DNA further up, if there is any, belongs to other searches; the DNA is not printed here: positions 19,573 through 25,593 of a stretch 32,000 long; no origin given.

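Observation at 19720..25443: Single 1907-aa ORF encoding two complete UvrA units in tandem (covalent pseudo-dimer with four ABC modules)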

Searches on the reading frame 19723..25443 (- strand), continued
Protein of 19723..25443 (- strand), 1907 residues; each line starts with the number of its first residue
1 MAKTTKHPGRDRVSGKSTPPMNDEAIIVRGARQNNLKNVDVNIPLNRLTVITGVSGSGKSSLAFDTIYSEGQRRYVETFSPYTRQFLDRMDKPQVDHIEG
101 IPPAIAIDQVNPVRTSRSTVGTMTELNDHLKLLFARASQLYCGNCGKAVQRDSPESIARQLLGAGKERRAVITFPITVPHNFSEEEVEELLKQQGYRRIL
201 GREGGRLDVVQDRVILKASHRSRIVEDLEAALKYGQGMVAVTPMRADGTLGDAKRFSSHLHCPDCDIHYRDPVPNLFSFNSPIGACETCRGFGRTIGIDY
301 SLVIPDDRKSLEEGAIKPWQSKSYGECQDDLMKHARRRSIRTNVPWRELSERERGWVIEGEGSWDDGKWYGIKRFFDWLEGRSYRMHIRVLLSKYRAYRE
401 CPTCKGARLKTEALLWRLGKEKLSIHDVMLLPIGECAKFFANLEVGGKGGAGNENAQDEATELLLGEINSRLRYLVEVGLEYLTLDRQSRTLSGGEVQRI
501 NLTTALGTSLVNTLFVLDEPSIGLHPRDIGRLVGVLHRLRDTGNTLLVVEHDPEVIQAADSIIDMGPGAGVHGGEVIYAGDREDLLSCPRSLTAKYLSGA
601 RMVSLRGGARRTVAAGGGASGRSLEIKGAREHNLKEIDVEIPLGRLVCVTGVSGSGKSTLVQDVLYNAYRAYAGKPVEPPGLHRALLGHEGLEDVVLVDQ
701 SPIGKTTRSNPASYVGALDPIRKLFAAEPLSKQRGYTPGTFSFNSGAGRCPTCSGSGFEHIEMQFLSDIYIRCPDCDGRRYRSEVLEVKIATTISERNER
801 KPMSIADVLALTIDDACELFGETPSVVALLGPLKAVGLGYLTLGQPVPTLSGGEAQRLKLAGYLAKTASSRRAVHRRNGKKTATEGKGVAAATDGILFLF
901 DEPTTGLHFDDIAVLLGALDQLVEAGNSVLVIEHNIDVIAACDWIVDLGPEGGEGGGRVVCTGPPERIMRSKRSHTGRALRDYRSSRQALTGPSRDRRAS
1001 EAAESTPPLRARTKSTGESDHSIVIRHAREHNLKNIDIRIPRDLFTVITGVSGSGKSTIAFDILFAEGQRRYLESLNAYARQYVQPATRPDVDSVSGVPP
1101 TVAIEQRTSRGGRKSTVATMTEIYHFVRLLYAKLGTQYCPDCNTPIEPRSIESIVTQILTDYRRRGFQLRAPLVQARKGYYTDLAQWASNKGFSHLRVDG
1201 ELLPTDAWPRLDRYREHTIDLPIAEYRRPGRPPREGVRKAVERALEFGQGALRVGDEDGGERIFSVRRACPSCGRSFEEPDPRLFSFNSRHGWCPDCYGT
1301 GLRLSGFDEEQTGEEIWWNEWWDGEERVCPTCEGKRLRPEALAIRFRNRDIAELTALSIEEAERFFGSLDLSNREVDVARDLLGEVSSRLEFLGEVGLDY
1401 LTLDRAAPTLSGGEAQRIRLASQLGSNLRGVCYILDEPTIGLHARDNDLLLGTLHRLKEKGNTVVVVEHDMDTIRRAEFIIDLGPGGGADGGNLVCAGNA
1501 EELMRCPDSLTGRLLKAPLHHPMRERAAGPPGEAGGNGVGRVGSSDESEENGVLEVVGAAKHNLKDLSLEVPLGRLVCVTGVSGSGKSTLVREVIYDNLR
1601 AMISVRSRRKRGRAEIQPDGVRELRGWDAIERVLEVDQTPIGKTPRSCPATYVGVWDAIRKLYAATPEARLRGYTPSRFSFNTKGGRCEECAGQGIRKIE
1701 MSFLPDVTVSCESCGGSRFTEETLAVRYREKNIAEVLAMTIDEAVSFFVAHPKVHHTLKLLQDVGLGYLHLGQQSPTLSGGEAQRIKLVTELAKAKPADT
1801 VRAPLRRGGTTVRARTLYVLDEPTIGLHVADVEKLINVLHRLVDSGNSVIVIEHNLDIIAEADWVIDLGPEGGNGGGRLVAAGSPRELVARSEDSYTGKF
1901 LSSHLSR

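Call 83: search_dna_similar(query=window:19723-25443:-, collection=plasmids, mode=protein, max_evalue=1e-200, max_rows=60, rows=spread)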
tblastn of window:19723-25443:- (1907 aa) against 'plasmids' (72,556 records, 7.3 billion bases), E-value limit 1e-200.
Records with a match: 185; places in all: 186; records where one place covers at least 80% of the query: 153.
Best place of each record, by identity: <60% 185.
By first word of the organism name: Ralstonia 134; Burkholderia 9; Mycetohabitans 9; Azospirillum 7; Cupriavidus 4; Caballeronia 3; Bacillus 2; Listeria 2; Neisseria 2; Bacteroides 1; and 12 more.
By predicted mobility (MOB-suite, as given by PLSDB): mobilizable 111; non-mobilizable 73; conjugative 1.
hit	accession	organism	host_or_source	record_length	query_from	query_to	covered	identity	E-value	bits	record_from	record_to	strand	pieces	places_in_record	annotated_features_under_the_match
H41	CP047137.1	Ralstonia solanacearum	Potato,Single cell,tuber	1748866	20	1907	99%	55.3%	0e+0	1967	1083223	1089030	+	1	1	uvrA: excinuclease ABC subunit UvrA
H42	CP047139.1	Ralstonia solanacearum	Potato,Single cell,tuber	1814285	20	1907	99%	55.2%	0e+0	1973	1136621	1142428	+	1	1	uvrA: excinuclease ABC subunit UvrA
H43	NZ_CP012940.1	Ralstonia solanacearum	plantain,cell culture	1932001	20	1907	99%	55.2%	0e+0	1972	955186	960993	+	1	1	none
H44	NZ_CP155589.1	Ralstonia solanacearum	Musa sp.,cell culture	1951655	20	1907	99%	55.2%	0e+0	1972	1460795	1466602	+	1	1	none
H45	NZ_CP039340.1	Ralstonia pseudosolanacearum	-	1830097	10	1907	100%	54.8%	0e+0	1974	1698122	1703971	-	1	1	none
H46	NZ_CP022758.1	Ralstonia solanacearum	Solanum tuberosum,single cell,Potato ...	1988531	20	1907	99%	54.8%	0e+0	1965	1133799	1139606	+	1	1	none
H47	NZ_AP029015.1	Ralstonia pseudosolanacearum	-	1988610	20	1907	99%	54.8%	0e+0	1965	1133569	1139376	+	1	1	none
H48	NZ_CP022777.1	Ralstonia solanacearum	Solanum tuberosum,single cell,Potato ...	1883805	20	1907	99%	54.7%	0e+0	1962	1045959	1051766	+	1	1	none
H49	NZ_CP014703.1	Ralstonia solanacearum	Solanum tuberosum,cell culture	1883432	20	1907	99%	54.7%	0e+0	1962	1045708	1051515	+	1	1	none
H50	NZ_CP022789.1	Ralstonia solanacearum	Solanum tuberosum,single cell,Potato ...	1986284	18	1907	99%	54.6%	0e+0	1957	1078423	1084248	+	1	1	none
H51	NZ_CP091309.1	Burkholderia pyrrocinia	-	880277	26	1907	99%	54.3%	0e+0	1939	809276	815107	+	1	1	uvrA: excinuclease ABC subunit UvrA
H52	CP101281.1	Burkholderia sp. FXe9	bacteria,soil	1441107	26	1907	99%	54.1%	0e+0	1944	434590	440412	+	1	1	uvrA: excinuclease ABC subunit UvrA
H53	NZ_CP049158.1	Caballeronia sp. SBC1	whole organism,soil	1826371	22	1907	99%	53.9%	0e+0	1937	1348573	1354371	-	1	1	none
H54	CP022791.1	Ralstonia solanacearum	Solanum tuberosum,single cell,Potato ...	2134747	256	1907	87%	54.9%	0e+0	1734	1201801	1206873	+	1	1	uvrA: excinuclease ABC subunit A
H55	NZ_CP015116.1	Ralstonia pseudosolanacearum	eggplant,true culture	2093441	256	1907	87%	54.9%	0e+0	1724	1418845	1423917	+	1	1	none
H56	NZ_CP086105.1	Ralstonia sp. RS650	sunflower,cell culture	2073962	256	1907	87%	54.9%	0e+0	1724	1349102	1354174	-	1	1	none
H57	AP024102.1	Ralstonia solanacearum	-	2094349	256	1907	87%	54.9%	0e+0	1724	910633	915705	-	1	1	uvrA_2: UvrABC system protein A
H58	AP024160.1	Ralstonia solanacearum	Zingiber officinale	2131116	256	1907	87%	54.9%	0e+0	1724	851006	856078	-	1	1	uvrA_2: UvrABC system protein A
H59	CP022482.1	Ralstonia solanacearum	peanut,cell culture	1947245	256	1907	87%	54.9%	0e+0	1724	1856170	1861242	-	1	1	uvrA: excinuclease ABC subunit A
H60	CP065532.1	Ralstonia solanacearum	peanut,whole organism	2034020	256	1907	87%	54.9%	0e+0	1724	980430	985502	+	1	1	none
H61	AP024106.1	Ralstonia solanacearum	-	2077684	256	1907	87%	54.9%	0e+0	1724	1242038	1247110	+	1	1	uvrA_2: UvrABC system protein A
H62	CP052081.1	Ralstonia solanacearum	tomato,cell culture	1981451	256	1907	87%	54.9%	0e+0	1724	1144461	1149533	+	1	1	none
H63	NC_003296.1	Ralstonia pseudosolanacearum GMI1000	-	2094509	256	1907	87%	54.9%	0e+0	1723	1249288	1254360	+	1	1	none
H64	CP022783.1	Ralstonia solanacearum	Solanum tuberosum,single cell,Potato ...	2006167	256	1907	87%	54.9%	0e+0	1723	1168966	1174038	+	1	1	uvrA: excinuclease ABC subunit A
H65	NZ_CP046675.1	Ralstonia nicotianae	tobacco,cell culture,leaf veins ...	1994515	256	1907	87%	54.9%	0e+0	1723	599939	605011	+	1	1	none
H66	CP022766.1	Ralstonia solanacearum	Solanum tuberosum,single cell,Potato ...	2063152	256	1907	87%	54.9%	0e+0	1722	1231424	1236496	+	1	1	uvrA: excinuclease ABC subunit A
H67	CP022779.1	Ralstonia solanacearum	Solanum tuberosum,single cell,Potato ...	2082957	256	1907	87%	54.9%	0e+0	1722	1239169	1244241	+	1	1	uvrA: excinuclease ABC subunit A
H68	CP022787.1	Ralstonia solanacearum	Solanum tuberosum,single cell,Potato ...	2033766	256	1907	87%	54.9%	0e+0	1722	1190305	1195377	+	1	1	uvrA: excinuclease ABC subunit A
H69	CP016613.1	Ralstonia solanacearum FJAT-91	healthy tomato plant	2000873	256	1907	87%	54.9%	0e+0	1722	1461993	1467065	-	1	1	excinuclease ABC subunit A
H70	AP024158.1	Ralstonia solanacearum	Zingiber officinale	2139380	256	1907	87%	54.9%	0e+0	1722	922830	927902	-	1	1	uvrA_2: UvrABC system protein A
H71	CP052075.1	Ralstonia solanacearum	tomato,cell culture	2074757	256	1907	87%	54.9%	0e+0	1722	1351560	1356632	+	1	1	none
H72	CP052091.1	Ralstonia solanacearum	tomato,cell culture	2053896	256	1907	87%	54.9%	0e+0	1722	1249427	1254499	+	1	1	uvrA: excinuclease ABC subunit UvrA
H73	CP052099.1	Ralstonia solanacearum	tomato,cell culture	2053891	256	1907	87%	54.9%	0e+0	1722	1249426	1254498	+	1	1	uvrA: excinuclease ABC subunit UvrA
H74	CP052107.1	Ralstonia solanacearum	tomato,cell culture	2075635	256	1907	87%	54.9%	0e+0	1722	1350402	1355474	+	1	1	uvrA: excinuclease ABC subunit UvrA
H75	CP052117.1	Ralstonia solanacearum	tomato,cell culture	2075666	256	1907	87%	54.9%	0e+0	1722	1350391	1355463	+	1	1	uvrA: excinuclease ABC subunit UvrA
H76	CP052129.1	Ralstonia solanacearum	tomato,cell culture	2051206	256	1907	87%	54.9%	0e+0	1722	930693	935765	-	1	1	uvrA: excinuclease ABC subunit UvrA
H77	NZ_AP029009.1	Ralstonia pseudosolanacearum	-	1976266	256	1907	87%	54.9%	0e+0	1722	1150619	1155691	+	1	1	none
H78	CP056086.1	Ralstonia solanacearum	cell clture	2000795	256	1907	87%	54.9%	0e+0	1722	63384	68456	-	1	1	uvrA: excinuclease ABC subunit UvrA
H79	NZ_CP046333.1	Cupriavidus metallidurans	sedimentation pond in a zinc factory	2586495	255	1907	87%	54.8%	0e+0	1714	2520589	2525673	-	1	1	none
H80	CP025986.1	Ralstonia solanacearum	Cucurbita maxima,culture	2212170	256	1907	87%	54.8%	0e+0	1723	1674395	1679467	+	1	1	uvrA: excinuclease ABC subunit A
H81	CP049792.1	Ralstonia solanacearum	whole organism,isolated from the ...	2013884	256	1907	87%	54.8%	0e+0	1723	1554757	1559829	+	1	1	uvrA: excinuclease ABC subunit UvrA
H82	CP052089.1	Ralstonia solanacearum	tomato,cell culture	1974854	256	1907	87%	54.8%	0e+0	1723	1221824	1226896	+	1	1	none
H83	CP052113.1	Ralstonia solanacearum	tomato,cell culture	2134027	256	1907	87%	54.8%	0e+0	1723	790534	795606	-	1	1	uvrA: excinuclease ABC subunit UvrA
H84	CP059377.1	Ralstonia solanacearum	cell clture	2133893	256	1907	87%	54.8%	0e+0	1723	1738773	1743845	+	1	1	uvrA: excinuclease ABC subunit UvrA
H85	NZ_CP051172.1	Ralstonia pseudosolanacearum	Whole organism,potato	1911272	256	1907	87%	54.8%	0e+0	1709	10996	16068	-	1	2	none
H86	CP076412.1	Ralstonia wenshanensis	soil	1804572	256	1907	87%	54.5%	0e+0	1720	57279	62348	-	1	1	uvrA: excinuclease ABC subunit UvrA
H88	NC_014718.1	Mycetohabitans rhizoxinica HKI 454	-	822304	255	1907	87%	53.9%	0e+0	1708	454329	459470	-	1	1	uvrA: excinuclease ABC subunit UvrA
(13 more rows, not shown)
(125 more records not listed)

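Call 84: get_annotated_region(hit=H79, flank=5000)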
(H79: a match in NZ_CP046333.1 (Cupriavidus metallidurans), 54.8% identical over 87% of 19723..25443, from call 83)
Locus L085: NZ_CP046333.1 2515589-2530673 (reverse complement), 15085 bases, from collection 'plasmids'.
description: Cupriavidus metallidurans strain FDAARGOS_675 plasmid unnamed3
organism: Cupriavidus metallidurans (NCBI taxid 119219)
taxonomy: Bacteria; Pseudomonadota; Betaproteobacteria; Burkholderiales; Burkholderiaceae; Cupriavidus; Cupriavidus metallidurans
host: -; source: sedimentation pond in a zinc factory; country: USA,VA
typing (MOB-suite, as given by PLSDB): mobilizable; replicon rep_cluster_104,rep_cluster_1581,rep_cluster_80; relaxase MOBP,MOBP
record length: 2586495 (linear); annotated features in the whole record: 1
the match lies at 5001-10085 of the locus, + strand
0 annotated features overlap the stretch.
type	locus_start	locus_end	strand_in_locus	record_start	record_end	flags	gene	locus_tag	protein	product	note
